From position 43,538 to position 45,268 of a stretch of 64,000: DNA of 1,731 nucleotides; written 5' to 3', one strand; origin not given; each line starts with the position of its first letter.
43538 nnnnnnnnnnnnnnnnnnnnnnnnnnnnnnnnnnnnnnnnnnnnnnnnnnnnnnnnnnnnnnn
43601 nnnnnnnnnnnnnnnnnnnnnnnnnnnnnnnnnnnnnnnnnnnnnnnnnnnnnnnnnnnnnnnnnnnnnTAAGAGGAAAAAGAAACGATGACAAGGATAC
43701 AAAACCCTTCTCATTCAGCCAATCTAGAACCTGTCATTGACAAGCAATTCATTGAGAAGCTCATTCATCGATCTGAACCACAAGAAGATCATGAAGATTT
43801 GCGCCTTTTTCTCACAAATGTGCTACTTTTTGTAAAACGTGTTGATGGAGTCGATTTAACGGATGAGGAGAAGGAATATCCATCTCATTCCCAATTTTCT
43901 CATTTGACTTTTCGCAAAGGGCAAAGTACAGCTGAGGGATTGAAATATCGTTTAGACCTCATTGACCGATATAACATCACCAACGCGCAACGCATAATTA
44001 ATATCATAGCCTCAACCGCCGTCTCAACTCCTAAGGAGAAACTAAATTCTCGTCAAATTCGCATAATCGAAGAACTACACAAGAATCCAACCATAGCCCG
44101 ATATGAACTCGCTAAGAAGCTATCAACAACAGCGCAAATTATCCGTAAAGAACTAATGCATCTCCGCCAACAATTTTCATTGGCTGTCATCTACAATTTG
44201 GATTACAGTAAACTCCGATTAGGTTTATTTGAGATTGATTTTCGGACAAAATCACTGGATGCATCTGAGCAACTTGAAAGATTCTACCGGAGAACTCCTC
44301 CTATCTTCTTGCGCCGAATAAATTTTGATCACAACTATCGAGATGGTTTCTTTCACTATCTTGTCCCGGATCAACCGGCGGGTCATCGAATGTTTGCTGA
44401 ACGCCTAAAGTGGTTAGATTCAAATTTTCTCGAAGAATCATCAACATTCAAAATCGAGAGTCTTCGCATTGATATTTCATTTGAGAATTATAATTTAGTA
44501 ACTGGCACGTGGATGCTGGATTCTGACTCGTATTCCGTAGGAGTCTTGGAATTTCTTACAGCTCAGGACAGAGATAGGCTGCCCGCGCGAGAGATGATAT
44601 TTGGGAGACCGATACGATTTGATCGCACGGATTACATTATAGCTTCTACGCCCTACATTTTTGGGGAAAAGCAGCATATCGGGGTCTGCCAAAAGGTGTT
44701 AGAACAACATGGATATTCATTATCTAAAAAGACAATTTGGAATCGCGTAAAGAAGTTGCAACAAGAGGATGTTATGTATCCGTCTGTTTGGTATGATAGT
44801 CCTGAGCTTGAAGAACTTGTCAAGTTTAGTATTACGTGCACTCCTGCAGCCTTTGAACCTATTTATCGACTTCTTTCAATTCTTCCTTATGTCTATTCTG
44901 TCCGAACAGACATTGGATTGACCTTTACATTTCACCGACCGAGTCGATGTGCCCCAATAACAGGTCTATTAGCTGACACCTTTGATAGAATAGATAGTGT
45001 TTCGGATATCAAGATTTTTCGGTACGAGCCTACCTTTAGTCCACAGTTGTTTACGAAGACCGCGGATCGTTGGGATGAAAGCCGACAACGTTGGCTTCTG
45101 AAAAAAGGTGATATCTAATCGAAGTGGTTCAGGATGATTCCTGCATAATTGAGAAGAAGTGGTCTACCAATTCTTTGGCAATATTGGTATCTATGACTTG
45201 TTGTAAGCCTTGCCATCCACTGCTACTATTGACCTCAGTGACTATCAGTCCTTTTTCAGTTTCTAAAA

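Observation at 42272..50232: Expanded family of about 470-aa double-HTH proteins: three paralogs within 8 kb, plus two related 325-aa paralogs at 3353-6686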

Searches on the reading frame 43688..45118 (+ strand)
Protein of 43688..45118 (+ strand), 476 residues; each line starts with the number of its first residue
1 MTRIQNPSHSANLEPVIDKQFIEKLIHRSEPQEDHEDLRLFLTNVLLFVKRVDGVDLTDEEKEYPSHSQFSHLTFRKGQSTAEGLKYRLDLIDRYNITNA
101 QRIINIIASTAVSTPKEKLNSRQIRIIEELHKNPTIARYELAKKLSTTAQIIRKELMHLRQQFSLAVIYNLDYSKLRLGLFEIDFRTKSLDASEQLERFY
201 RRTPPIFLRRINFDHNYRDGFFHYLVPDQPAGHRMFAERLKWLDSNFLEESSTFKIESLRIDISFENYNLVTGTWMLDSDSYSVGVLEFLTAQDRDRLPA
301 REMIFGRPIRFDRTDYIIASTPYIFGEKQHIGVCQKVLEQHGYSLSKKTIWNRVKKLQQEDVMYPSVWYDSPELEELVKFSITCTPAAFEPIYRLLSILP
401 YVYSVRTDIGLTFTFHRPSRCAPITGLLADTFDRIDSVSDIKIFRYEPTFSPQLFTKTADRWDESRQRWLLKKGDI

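Call 3: search_protein_families(library=pfam, proteins=[window:43688-45118:+], max_evalue=1)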
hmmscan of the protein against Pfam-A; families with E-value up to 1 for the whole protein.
window:43688-45118:+ (476 aa): 6 families
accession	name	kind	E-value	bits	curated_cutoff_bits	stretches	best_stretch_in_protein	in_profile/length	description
PF08279.18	HTH_11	-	0.00011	22.5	25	1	122-162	1-42/55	HTH domain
PF13412.12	HTH_24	-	0.00057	19.8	21.9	1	119-146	1-28/48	Winged helix-turn-helix DNA-binding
PF08280.17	HTH_Mga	-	0.0011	19.3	23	1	118-163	2-47/59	M protein trans-acting positive regulator (MGA) HTH domain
PF21715.3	CggR_N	-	0.018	15.2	30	1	124-162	6-44/71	CggR N-terminal DNA binding domain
PF13404.12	HTH_AsnC-type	-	0.025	14.8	27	0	125-150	7-32/42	AsnC-type helix-turn-helix domain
PF01498.24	HTH_Tnp_Tc3_2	-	0.2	12.4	31.5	0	336-356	21-41/72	Transposase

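Call 12: find_homologous_proteins(query=window:43688-45118:+)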
Query window:43688-45118:+ (476 aa): 37 proteins with E <= 0.001 among 8000 candidates.
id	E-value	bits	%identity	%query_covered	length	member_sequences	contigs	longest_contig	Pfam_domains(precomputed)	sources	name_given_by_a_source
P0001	0.0e+0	1081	100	100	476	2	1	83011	-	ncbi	ncbi:MAG: hypothetical protein ACFFCH_00730 [Promethearchaeota archaeon]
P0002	2.3e-278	942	86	100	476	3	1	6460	PF08279.19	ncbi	-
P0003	3.9e-260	881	81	98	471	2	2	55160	-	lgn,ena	-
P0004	1.2e-253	860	78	100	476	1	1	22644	PF08279.19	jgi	jgi:hypothetical protein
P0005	2.3e-251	853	77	100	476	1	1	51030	-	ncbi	-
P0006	2.6e-241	819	76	97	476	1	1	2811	-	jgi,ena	-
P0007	1.9e-231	787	71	100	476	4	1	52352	PF08279.19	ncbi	-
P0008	6.8e-230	782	70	99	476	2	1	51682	-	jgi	jgi:hypothetical protein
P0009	4.0e-226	769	69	100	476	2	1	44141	-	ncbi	ncbi:MAG: hypothetical protein ACFE9D_04425 [Promethearchaeota archaeon]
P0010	5.8e-218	742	69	97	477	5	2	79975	-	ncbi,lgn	ncbi:MAG: hypothetical protein ACFFCF_01500 [Promethearchaeota archaeon]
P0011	9.2e-217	738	69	97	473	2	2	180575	-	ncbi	-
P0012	4.1e-175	601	57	97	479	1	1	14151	-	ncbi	-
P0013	7.5e-174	597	56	97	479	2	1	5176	-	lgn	-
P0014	2.4e-171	589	88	63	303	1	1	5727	-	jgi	jgi:hypothetical protein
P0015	8.9e-170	584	56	96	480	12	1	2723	PF08279.19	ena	-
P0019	1.1e-166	573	55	97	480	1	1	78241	-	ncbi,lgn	-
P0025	1.4e-152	527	51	96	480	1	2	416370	PF08279.19,PF12802.14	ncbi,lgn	ncbi:MAG: MarR family transcriptional regulator [Candidatus Hodarchaeota archaeon]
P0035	3.0e-97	344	38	96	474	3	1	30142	-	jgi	jgi:hypothetical protein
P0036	1.5e-88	316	36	96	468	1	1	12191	-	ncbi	-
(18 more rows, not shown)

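Call 16: search_solved_structures(query=A2, max_evalue=10, show_alignments=2)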
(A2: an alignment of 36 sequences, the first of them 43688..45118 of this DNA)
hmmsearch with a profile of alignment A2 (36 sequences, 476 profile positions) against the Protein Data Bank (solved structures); distinct sequences matched with E-value up to 10: 9.
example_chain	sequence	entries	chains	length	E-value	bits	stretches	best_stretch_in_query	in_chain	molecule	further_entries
23vj_A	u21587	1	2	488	0.00017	23.4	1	121-179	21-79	M protein trans-acting positive regulator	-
3sqn_A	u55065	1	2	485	0.00037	22.3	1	121-179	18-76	Conserved domain protein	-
3bpv_A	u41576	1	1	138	0.039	15.6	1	117-162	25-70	Transcriptional regulator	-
3bpx_A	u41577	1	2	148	0.045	15.4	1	117-162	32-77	Transcriptional regulator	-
1bw6_A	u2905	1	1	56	0.057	15.1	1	115-158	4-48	PROTEIN (CENTROMERE PROTEIN B)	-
4yn8_A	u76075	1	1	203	0.077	14.6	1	110-162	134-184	Response regulator ChrA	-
3jth_A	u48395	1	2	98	0.29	12.7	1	115-178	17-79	Transcription activator HlyU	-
5znx_A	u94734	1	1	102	0.32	12.6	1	115-177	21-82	Transcriptional activator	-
1hlv_A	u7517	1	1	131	0.38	12.3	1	115-158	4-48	MAJOR CENTROMERE AUTOANTIGEN B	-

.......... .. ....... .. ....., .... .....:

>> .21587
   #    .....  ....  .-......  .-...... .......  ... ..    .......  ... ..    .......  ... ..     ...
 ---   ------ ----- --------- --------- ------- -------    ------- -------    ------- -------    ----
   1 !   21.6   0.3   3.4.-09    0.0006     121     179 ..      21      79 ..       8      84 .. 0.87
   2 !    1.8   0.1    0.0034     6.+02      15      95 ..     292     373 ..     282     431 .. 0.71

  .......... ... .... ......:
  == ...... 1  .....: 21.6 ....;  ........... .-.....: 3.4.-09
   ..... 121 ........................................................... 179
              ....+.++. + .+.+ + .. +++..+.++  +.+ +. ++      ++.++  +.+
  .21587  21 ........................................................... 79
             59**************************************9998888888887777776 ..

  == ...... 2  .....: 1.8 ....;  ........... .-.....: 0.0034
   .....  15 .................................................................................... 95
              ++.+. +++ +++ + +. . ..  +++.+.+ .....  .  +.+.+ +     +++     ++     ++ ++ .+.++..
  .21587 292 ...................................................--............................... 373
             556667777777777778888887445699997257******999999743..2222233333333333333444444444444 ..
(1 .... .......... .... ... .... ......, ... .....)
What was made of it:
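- Closest known: Mga/AtxA/MafR-type. Same: It is confined to HTH1 (profile positions 121-179, E 2e-4, call 16).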

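Call 19: search_protein_families(library=ncbifam, proteins=[window:43688-45118:+], max_evalue=0.1)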
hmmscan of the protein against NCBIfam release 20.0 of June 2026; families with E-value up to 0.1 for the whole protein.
window:43688-45118:+ (476 aa): 3 families
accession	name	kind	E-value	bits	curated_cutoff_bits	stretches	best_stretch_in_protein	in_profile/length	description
NF053735.1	glob_reg_MafR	equivalog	0.0013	17.6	450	1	117-164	5-52/472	global transcriptional activator MafR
NF007753.1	PRK10434.1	equivalog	0.072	12.7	350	0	118-164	2-48/253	glucitol operon DNA-binding transcriptional repressor SrlR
NF003359.0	PRK04424.1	equivalog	0.073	12.7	183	0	116-159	4-47/190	transcription factor FapR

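Call 21: find_encoding_contigs(protein=P0025, flank=10000, max_places=3)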
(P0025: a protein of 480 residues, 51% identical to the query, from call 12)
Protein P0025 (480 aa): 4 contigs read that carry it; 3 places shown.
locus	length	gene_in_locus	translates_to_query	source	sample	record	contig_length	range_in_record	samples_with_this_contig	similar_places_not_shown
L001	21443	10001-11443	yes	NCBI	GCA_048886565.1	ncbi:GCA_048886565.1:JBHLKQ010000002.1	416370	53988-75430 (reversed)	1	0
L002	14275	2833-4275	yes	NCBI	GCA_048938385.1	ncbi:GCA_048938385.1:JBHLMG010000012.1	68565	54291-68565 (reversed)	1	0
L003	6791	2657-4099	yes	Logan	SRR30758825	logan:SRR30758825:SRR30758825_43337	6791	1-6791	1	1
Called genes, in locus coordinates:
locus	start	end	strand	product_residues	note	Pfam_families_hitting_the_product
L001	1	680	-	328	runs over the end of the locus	PF00586:AIRS, PF02769:AIRS_C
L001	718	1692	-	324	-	PF00892:EamA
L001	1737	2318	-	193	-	PF01558:POR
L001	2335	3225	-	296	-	PF02775:TPP_enzyme_C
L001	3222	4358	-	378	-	PF01855:POR_N, PF02780:Transketolase_C (weak), PF17147:PFOR_II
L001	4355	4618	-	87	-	PF12837:Fer4_6 (weak), PF00037:Fer4 (faint)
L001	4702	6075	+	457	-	PF02517:Rce1-like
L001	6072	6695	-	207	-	PF02525:Flavodoxin_2, PF03358:FMN_red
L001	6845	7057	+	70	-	-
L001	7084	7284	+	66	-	-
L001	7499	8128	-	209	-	PF12804:NTP_transf_3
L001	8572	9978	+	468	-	-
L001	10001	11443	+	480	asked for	PF08279:HTH_11 (faint), PF12802:MarR_2 (faint)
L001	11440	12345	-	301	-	PF18030:Rimk_N (weak), PF14397:ATPgrasp_ST (faint), PF02655:ATP-grasp_3, PF02955:GSH-S_ATP, PF08443:RimK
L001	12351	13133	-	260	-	PF01996:F420_ligase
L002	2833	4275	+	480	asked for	PF08279:HTH_11 (faint), PF12802:MarR_2 (faint)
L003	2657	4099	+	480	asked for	PF08279:HTH_11 (faint), PF12802:MarR_2 (faint)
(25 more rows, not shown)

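Call 22: find_encoding_contigs(protein=P0019, flank=10000, max_places=3)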
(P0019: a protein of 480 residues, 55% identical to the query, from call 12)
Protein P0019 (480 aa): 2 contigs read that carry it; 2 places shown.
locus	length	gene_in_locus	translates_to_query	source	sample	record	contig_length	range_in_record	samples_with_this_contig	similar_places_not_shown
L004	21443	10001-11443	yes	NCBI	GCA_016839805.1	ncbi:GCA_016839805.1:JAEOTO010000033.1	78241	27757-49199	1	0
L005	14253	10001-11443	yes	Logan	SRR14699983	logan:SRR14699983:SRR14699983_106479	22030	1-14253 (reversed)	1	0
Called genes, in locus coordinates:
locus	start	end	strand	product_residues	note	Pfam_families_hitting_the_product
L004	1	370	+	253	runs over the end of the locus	PF01209:Ubie_methyltran (weak), PF08003:Methyltransf_9 (weak), PF13489:Methyltransf_23, PF08241:Methyltransf_11, PF08242:Methyltransf_12, PF13649:Methyltransf_25, PF13847:Methyltransf_31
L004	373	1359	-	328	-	PF00586:AIRS, PF02769:AIRS_C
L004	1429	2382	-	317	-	PF00892:EamA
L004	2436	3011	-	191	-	PF01558:POR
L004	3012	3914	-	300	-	PF02775:TPP_enzyme_C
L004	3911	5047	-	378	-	PF01855:POR_N, PF02780:Transketolase_C (weak), PF17147:PFOR_II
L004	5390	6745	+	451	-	PF02517:Rce1-like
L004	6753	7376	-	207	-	PF02525:Flavodoxin_2, PF03358:FMN_red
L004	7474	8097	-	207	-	PF12804:NTP_transf_3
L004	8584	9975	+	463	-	-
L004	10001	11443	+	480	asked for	-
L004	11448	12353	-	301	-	PF18030:Rimk_N, PF14397:ATPgrasp_ST (faint), PF14398:ATPgrasp_YheCD (faint), PF02655:ATP-grasp_3, PF02955:GSH-S_ATP, PF08443:RimK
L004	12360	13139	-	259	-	PF01996:F420_ligase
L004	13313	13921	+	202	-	PF00626:Gelsolin, PF25480:DUF7904 (faint), PF00626:Gelsolin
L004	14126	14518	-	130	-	-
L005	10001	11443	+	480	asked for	-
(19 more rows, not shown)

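Call 25: search_protein_representatives(alignment_id=A2)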
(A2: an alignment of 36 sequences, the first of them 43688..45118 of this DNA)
Query: 36 sequences, 476 profile positions. Proteins with E-value up to 0.001 (for the whole library): 189; up to 1e-10: 81; up to 1e-30: 38. The best 150 are listed.
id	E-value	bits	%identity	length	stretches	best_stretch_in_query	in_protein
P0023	2.4e-226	768.2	-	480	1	7-476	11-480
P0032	2.2e-193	659.5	-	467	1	10-476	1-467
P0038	1.3e-176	604.1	-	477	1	4-476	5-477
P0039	1.8e-163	560.8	-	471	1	11-476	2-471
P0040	9.7e-153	525.5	-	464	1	14-476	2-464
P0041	1.8e-152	524.6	-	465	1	10-476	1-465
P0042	8.5e-150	515.8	-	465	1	12-476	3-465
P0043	5.7e-148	509.7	-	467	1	16-476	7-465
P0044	7.7e-146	502.7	-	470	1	14-476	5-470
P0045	8.4e-140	482.8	-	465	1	14-476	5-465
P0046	5.7e-125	433.9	-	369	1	110-476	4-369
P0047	6.0e-118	410.8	-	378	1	111-476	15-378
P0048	3.9e-108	378.4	-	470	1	11-476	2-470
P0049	1.1e-106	373.6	-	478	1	21-474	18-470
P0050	7.0e-102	357.8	-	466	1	21-476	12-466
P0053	3.8e-93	329.0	-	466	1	20-475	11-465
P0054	3.2e-89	316.0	-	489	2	210-470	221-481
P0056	3.7e-80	286.2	-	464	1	16-469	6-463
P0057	5.0e-76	272.5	-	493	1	22-474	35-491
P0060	1.2e-72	261.3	-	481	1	15-470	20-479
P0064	5.0e-51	190.1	-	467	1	36-471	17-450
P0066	6.2e-41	156.8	-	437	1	34-471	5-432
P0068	1.0e-36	142.9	-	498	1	14-473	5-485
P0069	3.6e-33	131.2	-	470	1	30-472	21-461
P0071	4.7e-32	127.5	-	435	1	58-472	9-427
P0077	4.1e-26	107.9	-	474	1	60-471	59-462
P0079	2.3e-24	102.2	-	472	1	79-472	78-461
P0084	1.5e-22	96.2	-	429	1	74-472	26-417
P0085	1.6e-22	96.1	-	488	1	88-456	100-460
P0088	1.4e-19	86.4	-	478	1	72-474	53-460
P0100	2.7e-16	75.5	-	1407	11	118-165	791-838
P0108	2.2e-12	62.7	-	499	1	125-459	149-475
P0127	2.2e-08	49.5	-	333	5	111-167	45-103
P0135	1.1e-07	47.1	-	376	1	116-433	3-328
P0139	3.6e-07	45.5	-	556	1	115-411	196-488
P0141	5.7e-07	44.8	-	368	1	116-423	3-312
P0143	2.0e-06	43.0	-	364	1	116-387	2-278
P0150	6.5e-06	41.3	-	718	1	71-400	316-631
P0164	2.5e-05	39.4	-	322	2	119-228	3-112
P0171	3.6e-05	38.9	-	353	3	121-183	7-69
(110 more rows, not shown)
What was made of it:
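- The family is small in sequence space: 189 representatives among 1.84 billion (call 25).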

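Call 26: predict_structure(alignment_id=A2)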
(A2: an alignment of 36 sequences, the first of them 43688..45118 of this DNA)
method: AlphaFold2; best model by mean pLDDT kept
length: 476 residues; sequences in the alignment: 36
mean_pLDDT: 86.0   pTM: 0.78
mean pLDDT of the five models: 86.0, 85.1, 84.8, 84.3, 83.7
residues with pLDDT >= 90: 274; 70-90: 145; 50-70: 30; < 50: 27
segments of 3 or more residues with pLDDT < 50: 1-14, 71-76, 324-328
pLDDT, mean of each block of 10 residues (from residue 1): 32 64 94 85 88 80 71 51 79 85 68 72 97 94 96 92 83 95 94 87 85 85 94 96 97 96 95 89 92 88 95 94 58 87 95 94 91 88 97 95 96 91 93 96 74 72 95 91
secondary structure, 60 per line:
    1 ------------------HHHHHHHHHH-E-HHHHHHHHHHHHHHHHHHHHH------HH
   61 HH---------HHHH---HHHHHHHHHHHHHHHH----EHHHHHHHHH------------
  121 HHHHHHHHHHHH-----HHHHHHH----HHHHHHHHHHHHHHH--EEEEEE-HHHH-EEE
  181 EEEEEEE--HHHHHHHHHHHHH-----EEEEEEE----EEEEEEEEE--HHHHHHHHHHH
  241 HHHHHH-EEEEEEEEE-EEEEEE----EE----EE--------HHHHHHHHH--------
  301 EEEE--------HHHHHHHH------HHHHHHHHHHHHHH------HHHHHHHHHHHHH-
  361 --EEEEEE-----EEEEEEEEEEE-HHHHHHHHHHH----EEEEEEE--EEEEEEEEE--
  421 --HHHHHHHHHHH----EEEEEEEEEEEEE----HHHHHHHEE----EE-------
elements in order: H19-28 H32-52 H59-62 H72-75 H79-94 H100-108 H121-132 H138-144 H149-163 E166-171 H173-176 E178-187 H190-202 E208-214 E219-227 H230-246 E248-256 E258-263 H284-292 E301-304 H313-320 H327-340 H347-359 E363-368 E374-384 H386-396 E401-407 E410-418 H423-433 E438-450 H455-461
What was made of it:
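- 43688..45118 (+): Paralog B, 476 aa, the modelled member. It is an exact match to a 'Promethearchaeota archaeon' hypothetical protein. AF2 model with pLDDT 86 and pTM 0.78 (call 26).
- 43688..44023 (+): B N-terminal helical domain (aa 1-112). Holds the subfamily motif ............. in a low-confidence loop. Has no detectable relatives outside this family. Secondary structure and pLDDT from call 26.
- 44024..44482 (+): B module 1: wHTH1 (aa 113-172) plus RAM1 (aa 173-265, beta-alpha-beta-beta-alpha-beta). Call 26.
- Checked: The 'spacer' between the two HTHs is itself a RAM domain, and a ~110-aa N-terminal helical domain precedes HTH1 (call 26).
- The AF2 model of B has pLDDT 86 and pTM 0.78, with a clear HTH, RAM, HTH, RAM secondary-structure pattern (call 26).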
